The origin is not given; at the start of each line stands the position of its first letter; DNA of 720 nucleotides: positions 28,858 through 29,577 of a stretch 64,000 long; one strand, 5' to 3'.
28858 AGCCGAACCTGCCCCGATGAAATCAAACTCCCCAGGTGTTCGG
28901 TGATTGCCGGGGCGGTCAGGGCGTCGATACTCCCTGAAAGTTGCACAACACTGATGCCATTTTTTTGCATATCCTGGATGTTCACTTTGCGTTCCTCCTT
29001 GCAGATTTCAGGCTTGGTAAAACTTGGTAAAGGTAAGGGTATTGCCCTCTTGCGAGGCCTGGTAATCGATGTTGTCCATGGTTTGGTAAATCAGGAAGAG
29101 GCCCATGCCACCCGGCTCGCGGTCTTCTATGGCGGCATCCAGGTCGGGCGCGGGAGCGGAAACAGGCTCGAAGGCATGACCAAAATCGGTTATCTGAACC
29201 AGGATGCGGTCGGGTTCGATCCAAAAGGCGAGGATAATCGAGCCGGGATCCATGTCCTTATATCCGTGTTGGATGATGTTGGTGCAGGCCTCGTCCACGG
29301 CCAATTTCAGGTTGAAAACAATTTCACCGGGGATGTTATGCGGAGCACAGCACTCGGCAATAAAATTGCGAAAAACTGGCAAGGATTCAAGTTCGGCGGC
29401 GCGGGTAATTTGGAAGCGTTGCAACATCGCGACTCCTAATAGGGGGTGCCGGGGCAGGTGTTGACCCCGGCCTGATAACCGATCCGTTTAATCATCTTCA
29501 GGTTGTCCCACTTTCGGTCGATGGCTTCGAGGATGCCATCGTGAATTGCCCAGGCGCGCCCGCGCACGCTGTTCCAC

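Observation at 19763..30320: Nine-gene operon wiring a STAND-cyclase and three cNMP receptors to an RsbW/RsbV/PP2C partner switch and two patatin phospholipases, with no sigma factor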

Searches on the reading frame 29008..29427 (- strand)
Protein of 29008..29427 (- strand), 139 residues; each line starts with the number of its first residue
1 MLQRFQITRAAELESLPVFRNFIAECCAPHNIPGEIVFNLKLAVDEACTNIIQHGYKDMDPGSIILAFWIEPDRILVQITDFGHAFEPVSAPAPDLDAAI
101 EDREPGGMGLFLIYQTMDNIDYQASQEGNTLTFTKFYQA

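Call 4: search_protein_families(library=pfam, proteins=[window:29008-29427:-], max_evalue=0.01)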
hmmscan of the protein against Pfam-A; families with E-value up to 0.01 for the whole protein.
window:29008-29427:- (139 aa): 2 families
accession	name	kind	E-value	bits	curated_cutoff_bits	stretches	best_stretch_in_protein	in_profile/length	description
PF13581.12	HATPase_c_2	-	1.9e-30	105.9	27.4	1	10-135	2-127/127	Histidine kinase-like ATPase domain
PF02518.31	HATPase_c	-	0.00098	20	26.4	1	40-133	6-105/111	Histidine kinase-, DNA gyrase B-, and HSP90-like ATPase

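Call 8: search_protein_families(library=padloc, proteins=[window:29008-29427:-], max_evalue=0.01)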
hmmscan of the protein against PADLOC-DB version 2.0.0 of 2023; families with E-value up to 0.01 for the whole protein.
window:29008-29427:- (139 aa): 0 families

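Call 9: search_protein_families(library=ncbifam, proteins=[window:29008-29427:-], max_evalue=0.01)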
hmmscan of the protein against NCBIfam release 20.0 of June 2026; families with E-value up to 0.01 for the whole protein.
window:29008-29427:- (139 aa): 4 families
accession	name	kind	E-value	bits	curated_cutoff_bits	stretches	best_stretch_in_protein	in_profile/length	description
NF003144.0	PRK04069.1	equivalog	6.9e-20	71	145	1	39-138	42-144/161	anti-sigma B factor RsbW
TIGR01924.1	rsbW_low_gc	equivalog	2e-17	63.1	155.05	1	37-138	40-144/159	anti-sigma B factor RsbW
NF041045.1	RsbA_anti_sig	subfamily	3.2e-15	56.1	210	1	10-132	185-299/303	anti-sigma factor RsbA family regulatory protein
TIGR01925.2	spIIAB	equivalog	1.6e-13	50.7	135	1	11-135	9-134/137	anti-sigma F factor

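Call 70: search_solved_structures(query=window:29008-29427:-, max_evalue=0.01)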
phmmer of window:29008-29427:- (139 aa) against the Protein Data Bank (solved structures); distinct sequences matched with E-value up to 0.01: 8.
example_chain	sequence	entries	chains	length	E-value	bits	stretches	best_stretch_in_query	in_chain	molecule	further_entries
6m36_A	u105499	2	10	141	1.2e-12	51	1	35-137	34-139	Serine-protein kinase RsbW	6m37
1til_A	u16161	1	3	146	2.5e-05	27.3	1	34-133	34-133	Anti-sigma F factor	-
1th8_A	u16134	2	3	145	2.6e-05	27.3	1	34-133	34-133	Anti-sigma F factor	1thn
1l0o_A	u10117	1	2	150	2.7e-05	27.2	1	34-133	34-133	Anti-sigma F factor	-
1tid_A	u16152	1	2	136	3e-05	27.1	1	34-131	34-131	Anti-sigma F factor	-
9qih_A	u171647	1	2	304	0.00075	22.5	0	64-136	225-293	SenB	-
8jzt_B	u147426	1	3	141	0.0022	21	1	5-59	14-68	Anti-sigma-F factor RsbW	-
8ih8_C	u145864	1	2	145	0.0024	20.9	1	6-59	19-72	Anti-sigma-F factor RsbW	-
